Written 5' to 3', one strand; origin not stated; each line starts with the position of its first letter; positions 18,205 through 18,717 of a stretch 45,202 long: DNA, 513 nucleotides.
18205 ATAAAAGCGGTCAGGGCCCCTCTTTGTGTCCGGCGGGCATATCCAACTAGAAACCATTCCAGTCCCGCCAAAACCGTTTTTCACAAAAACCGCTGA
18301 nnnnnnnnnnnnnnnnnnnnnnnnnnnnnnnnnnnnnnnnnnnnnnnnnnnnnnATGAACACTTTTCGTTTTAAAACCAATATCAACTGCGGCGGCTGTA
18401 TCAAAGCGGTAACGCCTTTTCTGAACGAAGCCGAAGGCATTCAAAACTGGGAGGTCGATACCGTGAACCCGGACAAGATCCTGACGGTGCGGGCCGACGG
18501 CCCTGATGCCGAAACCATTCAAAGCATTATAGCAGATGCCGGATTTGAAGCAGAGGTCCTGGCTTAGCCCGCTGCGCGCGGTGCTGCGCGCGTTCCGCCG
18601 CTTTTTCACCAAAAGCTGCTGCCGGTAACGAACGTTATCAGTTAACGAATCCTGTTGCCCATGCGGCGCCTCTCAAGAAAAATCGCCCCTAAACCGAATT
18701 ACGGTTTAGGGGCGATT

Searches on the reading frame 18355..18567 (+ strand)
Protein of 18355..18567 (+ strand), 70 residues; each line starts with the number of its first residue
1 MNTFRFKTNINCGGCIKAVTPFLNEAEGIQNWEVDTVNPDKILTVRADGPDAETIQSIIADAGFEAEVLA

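Call 21: find_encoding_contigs(protein=window:18355-18567:+, flank=10000, max_places=6)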
Protein window:18355-18567:+ (70 aa): 4 contigs read that carry it; 1 place shown.
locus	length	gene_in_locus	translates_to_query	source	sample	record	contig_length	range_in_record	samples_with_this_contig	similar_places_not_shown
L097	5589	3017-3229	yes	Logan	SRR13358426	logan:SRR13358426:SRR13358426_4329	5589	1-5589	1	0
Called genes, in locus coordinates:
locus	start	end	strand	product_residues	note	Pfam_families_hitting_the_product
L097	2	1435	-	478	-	?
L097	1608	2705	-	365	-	-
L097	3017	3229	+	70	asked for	PF00403:HMA (weak)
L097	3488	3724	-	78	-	-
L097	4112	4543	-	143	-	-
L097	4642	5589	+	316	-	?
